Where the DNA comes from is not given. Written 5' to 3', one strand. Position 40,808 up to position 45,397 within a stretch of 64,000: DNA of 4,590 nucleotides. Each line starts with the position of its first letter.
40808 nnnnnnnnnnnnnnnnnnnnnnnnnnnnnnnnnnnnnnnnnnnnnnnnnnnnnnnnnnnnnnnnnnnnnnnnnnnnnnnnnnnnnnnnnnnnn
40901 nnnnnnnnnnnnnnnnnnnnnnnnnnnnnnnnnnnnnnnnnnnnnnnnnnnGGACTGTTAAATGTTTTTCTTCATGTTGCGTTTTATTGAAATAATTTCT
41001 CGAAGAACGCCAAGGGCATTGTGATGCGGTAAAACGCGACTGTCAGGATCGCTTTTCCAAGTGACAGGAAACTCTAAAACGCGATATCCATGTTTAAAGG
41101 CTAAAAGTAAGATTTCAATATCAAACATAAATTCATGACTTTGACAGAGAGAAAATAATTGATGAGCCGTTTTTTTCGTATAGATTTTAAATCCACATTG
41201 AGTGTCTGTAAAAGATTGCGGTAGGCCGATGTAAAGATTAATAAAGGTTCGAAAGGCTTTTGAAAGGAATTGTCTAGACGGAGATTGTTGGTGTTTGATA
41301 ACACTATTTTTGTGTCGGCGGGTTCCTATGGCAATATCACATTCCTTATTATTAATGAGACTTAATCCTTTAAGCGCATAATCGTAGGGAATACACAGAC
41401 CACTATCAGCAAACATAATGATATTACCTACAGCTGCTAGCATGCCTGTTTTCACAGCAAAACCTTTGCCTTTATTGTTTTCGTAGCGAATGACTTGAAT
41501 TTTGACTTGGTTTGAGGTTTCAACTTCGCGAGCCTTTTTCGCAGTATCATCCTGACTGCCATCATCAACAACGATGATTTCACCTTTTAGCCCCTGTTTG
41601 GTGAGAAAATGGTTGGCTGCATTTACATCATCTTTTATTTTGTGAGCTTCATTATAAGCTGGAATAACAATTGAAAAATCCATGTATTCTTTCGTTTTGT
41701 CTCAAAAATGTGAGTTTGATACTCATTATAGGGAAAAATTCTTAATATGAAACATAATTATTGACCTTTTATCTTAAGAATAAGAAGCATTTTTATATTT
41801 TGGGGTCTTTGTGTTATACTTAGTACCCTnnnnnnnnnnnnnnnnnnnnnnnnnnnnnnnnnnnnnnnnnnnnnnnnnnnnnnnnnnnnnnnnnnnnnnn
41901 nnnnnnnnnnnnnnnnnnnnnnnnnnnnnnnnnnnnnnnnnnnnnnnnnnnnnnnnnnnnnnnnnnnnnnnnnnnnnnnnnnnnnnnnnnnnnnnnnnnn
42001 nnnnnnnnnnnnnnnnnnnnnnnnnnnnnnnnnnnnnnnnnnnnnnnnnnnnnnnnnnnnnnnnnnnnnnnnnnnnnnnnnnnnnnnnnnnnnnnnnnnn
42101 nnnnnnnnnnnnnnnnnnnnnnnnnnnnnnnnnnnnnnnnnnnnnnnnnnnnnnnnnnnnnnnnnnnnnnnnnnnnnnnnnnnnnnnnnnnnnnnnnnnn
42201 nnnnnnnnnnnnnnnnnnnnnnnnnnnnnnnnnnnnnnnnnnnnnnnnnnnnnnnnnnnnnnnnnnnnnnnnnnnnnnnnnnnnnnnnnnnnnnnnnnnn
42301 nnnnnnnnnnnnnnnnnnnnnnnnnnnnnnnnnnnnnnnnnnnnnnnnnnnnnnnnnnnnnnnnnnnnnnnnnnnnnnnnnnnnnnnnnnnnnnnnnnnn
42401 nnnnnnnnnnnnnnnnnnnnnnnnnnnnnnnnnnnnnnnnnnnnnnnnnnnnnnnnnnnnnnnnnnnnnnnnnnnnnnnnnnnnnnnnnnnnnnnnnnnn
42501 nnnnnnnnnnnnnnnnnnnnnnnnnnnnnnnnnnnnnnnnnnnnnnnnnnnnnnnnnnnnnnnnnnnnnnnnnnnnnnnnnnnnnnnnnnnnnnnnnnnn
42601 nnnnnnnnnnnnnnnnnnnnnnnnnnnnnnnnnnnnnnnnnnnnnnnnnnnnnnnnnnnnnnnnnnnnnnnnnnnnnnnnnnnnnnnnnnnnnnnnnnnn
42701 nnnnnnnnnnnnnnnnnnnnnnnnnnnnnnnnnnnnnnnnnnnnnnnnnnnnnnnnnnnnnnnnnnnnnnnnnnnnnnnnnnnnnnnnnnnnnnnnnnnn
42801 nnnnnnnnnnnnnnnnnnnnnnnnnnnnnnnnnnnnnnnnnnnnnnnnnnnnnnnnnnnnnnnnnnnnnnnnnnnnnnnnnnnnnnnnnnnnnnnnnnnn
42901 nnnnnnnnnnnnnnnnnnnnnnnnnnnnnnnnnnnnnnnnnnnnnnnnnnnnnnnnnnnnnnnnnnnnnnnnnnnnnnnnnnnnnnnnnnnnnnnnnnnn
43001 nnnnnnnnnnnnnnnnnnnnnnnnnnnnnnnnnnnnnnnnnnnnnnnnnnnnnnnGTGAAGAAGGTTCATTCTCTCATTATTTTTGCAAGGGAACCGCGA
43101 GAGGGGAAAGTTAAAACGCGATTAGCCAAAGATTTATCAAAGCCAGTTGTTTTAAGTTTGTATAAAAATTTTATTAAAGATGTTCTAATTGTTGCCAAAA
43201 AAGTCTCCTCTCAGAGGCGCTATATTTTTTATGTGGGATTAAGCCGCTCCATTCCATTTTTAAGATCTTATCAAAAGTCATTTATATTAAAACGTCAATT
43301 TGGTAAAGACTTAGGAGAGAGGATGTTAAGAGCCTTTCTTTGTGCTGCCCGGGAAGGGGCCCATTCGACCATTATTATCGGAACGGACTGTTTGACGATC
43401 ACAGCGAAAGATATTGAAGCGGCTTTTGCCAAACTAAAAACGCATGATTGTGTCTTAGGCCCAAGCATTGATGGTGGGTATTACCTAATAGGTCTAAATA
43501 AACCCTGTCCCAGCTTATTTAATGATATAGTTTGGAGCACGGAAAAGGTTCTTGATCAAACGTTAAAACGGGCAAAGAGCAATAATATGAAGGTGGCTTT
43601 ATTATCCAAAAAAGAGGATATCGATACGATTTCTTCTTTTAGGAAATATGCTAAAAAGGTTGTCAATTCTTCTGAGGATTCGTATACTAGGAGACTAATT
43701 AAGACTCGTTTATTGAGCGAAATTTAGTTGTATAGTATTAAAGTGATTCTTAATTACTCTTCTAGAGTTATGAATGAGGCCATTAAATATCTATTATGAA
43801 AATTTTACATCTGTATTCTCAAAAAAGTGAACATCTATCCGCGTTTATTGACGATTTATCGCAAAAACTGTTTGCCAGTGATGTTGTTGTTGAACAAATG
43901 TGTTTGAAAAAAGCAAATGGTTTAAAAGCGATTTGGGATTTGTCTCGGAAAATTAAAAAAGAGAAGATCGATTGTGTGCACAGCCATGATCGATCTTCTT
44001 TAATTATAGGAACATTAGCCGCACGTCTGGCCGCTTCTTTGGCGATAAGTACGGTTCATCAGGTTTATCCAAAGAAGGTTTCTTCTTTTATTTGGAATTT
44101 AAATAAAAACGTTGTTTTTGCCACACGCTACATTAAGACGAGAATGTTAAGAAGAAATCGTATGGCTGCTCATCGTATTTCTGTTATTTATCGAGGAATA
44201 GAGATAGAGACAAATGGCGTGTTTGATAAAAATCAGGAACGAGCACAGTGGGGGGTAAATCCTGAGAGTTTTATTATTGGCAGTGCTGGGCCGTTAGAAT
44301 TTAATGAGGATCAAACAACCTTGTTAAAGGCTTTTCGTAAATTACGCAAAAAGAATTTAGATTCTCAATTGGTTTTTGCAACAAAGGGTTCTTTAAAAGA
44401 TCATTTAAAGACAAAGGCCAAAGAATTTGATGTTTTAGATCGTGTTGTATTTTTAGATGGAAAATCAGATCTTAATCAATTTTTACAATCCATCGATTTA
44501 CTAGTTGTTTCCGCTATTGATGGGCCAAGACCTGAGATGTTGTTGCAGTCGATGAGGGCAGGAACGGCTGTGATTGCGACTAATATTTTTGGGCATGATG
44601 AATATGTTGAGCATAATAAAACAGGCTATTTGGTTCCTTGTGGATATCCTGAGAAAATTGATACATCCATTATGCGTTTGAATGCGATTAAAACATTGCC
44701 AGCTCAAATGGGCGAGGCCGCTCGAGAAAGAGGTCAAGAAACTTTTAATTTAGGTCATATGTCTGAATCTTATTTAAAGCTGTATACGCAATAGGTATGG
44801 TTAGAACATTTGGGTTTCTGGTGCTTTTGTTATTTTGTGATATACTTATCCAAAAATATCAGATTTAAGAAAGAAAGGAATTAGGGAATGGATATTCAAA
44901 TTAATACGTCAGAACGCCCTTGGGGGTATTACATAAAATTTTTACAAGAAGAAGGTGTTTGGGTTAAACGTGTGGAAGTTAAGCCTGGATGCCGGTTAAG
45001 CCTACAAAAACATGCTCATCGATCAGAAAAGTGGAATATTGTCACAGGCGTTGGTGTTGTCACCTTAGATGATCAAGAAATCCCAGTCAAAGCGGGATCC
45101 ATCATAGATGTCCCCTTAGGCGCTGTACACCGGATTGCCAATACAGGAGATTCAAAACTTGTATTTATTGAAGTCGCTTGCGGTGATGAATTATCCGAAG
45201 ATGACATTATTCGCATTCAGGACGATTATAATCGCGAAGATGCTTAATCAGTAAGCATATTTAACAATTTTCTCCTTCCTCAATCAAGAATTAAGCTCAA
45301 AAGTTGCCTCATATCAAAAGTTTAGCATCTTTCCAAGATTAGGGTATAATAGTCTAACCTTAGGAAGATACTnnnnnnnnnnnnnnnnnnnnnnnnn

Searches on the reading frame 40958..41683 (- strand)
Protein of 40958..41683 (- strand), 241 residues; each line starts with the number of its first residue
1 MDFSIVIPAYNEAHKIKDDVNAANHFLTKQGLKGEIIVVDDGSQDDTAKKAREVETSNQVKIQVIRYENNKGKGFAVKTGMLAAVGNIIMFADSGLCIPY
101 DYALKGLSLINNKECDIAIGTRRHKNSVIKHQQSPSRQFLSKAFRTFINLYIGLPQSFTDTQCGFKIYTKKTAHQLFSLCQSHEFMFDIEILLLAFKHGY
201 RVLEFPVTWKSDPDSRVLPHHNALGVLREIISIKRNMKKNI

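Call 37: search_protein_families(library=pfam, proteins=[window:40958-41683:-], max_evalue=0.00001)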
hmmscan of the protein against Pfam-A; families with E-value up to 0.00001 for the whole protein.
window:40958-41683:- (241 aa): 2 families
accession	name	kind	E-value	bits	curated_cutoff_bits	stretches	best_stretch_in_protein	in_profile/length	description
PF00535.33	Glycos_transf_2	-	1.1e-23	84.4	23.3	1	4-169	1-160/168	Glycosyl transferase family 2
PF10111.15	Glyco_tranf_2_2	-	2.2e-06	27.8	27.3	1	4-117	1-113/276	Glycosyltransferase like family 2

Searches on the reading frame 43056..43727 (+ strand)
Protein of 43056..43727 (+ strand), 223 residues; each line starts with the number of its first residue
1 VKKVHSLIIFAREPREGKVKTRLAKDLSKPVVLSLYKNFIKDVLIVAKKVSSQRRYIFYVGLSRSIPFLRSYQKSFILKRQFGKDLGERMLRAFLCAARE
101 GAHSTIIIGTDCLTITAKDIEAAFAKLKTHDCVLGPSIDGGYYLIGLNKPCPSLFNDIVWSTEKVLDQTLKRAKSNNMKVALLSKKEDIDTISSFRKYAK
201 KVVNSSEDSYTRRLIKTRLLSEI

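Call 11: search_protein_families(library=pfam, proteins=[window:43056-43727:+], max_evalue=0.001)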
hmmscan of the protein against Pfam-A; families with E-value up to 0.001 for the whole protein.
window:43056-43727:+ (223 aa): 2 families
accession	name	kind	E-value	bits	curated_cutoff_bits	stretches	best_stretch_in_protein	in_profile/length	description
PF09837.15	DUF2064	-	8.5e-31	106.7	25.8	1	49-162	7-120/120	Uncharacterized protein conserved in bacteria (DUF2064)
PF01983.22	CofC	-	9.1e-06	25.5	22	1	18-181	12-162/217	Guanylyl transferase CofC like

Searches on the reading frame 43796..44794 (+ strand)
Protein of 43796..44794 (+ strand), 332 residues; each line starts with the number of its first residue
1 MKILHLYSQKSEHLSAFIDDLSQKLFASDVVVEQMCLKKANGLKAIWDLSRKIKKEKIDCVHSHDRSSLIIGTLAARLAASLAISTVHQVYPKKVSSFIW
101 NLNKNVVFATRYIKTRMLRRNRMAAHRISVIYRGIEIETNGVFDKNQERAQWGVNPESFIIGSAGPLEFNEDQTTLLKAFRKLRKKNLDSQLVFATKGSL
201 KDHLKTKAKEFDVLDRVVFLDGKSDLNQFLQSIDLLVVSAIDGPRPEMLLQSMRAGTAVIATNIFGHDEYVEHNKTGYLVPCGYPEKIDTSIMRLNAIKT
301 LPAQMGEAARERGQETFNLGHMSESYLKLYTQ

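Call 10: search_protein_families(library=pfam, proteins=[window:43796-44794:+], max_evalue=0.001)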
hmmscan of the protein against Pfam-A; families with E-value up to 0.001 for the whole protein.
window:43796-44794:+ (332 aa): 5 families
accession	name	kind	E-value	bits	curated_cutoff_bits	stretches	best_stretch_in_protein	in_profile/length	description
PF00534.26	Glycos_transf_1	-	2.1e-27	96.2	26.4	1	144-312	1-172/172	Glycosyl transferases group 1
PF13692.12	Glyco_trans_1_4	-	1.4e-18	68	27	1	160-295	3-139/142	Glycosyl transferases group 1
PF13439.12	Glyco_transf_4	-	5.3e-12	46.5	28.5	1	41-138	56-169/170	Glycosyltransferase Family 4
PF13579.12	Glyco_trans_4_4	-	0.00019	22.3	29.7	1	41-94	55-108/158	Glycosyl transferase 4-like domain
PF13477.12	Glyco_trans_4_2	-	0.00021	21.9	23.4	1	38-93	56-114/139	Glycosyl transferase 4-like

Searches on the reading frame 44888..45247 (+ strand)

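Call 10: search_protein_families(library=pfam, proteins=[window:44888-45247:+], max_evalue=0.001)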
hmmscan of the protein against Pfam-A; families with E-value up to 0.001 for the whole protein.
window:44888-45247:+ (119 aa): 2 families
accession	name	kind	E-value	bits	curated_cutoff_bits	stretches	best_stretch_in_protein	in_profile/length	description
PF01050.24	MannoseP_isomer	-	1.1e-28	100.2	23.6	1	8-112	12-116/116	Mannose-6-phosphate isomerase C-terminal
PF07883.17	Cupin_2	-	3.6e-11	43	27.2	1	28-96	2-69/70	Cupin domain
